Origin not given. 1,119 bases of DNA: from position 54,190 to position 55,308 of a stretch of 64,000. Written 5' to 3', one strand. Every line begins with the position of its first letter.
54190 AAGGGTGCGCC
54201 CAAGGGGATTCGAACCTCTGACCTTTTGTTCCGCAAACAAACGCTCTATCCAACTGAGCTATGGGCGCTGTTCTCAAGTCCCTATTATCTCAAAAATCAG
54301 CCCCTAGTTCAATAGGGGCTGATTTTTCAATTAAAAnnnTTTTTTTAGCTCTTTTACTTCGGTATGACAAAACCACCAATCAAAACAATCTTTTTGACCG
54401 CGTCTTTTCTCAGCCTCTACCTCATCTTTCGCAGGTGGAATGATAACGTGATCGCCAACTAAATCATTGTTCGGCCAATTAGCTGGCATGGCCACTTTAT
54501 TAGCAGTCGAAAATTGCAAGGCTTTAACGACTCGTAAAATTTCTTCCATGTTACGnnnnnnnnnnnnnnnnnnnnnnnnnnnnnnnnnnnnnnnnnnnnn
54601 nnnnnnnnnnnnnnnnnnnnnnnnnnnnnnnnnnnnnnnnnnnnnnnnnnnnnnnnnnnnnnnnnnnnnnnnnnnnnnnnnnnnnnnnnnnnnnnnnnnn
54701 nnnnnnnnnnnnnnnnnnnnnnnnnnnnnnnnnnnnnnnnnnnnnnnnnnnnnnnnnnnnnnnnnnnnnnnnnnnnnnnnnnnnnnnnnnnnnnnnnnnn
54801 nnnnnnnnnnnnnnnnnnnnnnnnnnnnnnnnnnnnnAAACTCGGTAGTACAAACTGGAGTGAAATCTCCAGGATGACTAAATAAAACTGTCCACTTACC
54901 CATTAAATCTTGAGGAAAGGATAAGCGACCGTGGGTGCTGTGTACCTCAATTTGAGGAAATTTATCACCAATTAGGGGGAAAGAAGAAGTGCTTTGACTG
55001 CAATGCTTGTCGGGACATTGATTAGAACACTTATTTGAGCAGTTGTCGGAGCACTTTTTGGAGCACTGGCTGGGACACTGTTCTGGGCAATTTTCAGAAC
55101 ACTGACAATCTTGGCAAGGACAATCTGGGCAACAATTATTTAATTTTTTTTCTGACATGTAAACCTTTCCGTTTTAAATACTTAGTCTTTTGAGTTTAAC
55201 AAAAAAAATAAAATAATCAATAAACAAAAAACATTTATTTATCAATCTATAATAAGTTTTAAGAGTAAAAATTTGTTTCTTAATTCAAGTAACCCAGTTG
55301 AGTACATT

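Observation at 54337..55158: Peroxiredoxin fused to a metallothionein-like CX3C ladder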

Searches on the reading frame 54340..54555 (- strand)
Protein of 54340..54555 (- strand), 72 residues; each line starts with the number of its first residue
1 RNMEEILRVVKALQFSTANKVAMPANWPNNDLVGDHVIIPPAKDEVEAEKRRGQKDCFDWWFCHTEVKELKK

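Call 68: search_solved_structures(query=window:54340-54555:-, max_evalue=0.00001, show_alignments=4)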
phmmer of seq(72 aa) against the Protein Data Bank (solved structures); distinct sequences matched with E-value up to 0.00001: 24.
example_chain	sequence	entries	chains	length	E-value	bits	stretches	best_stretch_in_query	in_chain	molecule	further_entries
3w6g_A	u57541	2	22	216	4.8e-20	74.2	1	1-66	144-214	Probable peroxiredoxin | Peroxiredoxin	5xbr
6itz_A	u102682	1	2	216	7.8e-19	70.3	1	1-66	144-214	Peroxiredoxin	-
5xbq_A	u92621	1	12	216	4.3e-18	68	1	1-66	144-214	Peroxiredoxin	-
3a2w_A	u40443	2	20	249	1.8e-17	66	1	3-64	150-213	Probable peroxiredoxin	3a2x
3a5w_A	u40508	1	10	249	1.8e-17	66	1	3-64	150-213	Probable peroxiredoxin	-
2cv4_A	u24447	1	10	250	1.8e-17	66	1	3-64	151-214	peroxiredoxin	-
6iu1_A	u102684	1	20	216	3e-17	65.3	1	1-66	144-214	Peroxiredoxin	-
6q5v_A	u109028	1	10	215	4.6e-16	61.5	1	1-68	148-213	Peroxiredoxin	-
1x0r_A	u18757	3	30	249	4.8e-16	61.5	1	3-64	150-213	Probable peroxiredoxin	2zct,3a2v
2e2g_A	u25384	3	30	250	4.8e-16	61.5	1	3-64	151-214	Probable peroxiredoxin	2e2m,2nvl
6iu0_A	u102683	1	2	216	4.8e-16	61.5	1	1-66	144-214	Peroxiredoxin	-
8hla_A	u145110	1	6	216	4.9e-16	61.5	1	1-66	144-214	Peroxiredoxin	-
8hh0_A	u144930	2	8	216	4.9e-16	61.5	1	1-66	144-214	Peroxiredoxin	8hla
5xbs_A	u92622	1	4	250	2e-15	59.5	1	3-64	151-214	Peroxiredoxin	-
6krq_A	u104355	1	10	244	8e-15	57.6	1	3-63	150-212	Peroxiredoxin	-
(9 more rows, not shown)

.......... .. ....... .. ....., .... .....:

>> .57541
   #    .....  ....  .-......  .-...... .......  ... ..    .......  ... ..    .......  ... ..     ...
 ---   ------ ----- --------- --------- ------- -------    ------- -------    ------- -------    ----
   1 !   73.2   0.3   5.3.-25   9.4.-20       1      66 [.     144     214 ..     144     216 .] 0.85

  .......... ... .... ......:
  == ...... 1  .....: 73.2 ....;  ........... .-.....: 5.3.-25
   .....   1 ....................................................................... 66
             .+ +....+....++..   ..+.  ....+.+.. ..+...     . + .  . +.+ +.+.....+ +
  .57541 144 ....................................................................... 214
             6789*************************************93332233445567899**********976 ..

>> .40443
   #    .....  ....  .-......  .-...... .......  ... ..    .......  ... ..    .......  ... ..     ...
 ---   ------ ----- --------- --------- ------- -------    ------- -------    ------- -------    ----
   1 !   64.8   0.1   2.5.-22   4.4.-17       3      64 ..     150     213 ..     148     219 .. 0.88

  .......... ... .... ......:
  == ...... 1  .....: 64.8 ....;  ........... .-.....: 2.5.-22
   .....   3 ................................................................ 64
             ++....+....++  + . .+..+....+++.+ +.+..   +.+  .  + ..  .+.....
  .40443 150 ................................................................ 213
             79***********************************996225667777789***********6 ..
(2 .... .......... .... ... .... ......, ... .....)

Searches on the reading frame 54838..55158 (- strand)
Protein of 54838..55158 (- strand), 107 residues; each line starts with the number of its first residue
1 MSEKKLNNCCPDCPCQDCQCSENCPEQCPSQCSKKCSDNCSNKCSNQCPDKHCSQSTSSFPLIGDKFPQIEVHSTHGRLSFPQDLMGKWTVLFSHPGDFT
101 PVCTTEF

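Call 26: find_homologous_proteins(query=A2, max_evalue=0.00001)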
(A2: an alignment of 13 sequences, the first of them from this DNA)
Query A2 (13 sequences) (107 aa, profile of the alignment): 6896 proteins with E <= 0.00001 among 8000 candidates; the best 120 are listed.
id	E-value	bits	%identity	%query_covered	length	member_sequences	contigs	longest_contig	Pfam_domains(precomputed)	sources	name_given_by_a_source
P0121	4.9e-37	144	79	54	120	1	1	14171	PF08534.17,PF00578.28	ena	-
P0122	9.2e-29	117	72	50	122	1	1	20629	PF08534.17,PF00578.28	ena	-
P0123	7.0e-24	102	62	51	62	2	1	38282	PF00578.28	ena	-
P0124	2.6e-23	100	65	46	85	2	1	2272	PF08534.17,PF00578.28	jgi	jgi:peroxiredoxin (alkyl hydroperoxide reductase subunit C)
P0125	3.6e-23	99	57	50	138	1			PF08534.17,PF00578.28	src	-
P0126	3.6e-23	99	68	44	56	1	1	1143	PF08534.17,PF00578.28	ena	-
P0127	3.8e-23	99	64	51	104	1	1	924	PF08534.17,PF00578.28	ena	-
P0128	3.9e-23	99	63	48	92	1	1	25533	PF08534.17,PF00578.28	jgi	-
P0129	5.3e-23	99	64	51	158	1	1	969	PF08534.17,PF00578.28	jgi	jgi:peroxiredoxin (alkyl hydroperoxide reductase subunit C)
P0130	5.4e-23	99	74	44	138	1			PF08534.17,PF00578.28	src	-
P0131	5.5e-23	99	62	50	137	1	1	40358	PF08534.17,PF00578.28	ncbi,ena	-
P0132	6.0e-23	99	66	50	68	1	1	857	PF08534.17,PF00578.28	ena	-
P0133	6.9e-23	98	64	47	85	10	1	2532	PF08534.17,PF00578.28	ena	-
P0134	7.1e-23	98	64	50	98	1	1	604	PF08534.17,PF00578.28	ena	-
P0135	7.2e-23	98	58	53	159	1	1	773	PF08534.17,PF00578.28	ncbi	-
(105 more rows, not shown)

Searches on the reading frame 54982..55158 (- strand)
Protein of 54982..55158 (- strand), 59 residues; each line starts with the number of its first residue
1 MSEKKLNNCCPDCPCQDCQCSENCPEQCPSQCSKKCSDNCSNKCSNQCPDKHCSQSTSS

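Call 13: search_protein_families(library=pfam, proteins=[window:54982-55158:-], max_evalue=10)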
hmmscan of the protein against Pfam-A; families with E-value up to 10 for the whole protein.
seq(59 aa): 0 families

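Call 24: find_homologous_proteins(query=window:54982-55158:-, max_evalue=10)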
Query seq(59 aa): no candidate shares three 5-residue words with the query. No homologue found.

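Call 59: search_solved_structures(query=window:54982-55158:-, max_evalue=10, show_alignments=3)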
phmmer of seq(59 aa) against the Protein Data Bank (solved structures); distinct sequences matched with E-value up to 10: 0.

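Call 60: search_protein_families(library=ncbifam, proteins=[window:54982-55158:-], max_evalue=10)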
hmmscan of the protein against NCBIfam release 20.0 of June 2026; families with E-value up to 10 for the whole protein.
seq(59 aa): 0 families

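Call 67: search_protein_representatives(protein=window:54982-55158:-)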
Query: 59 residues. Proteins with E-value up to 0.001 (for the whole library): 0; up to 1e-10: 0; up to 1e-30: 0. The best 0 are listed.
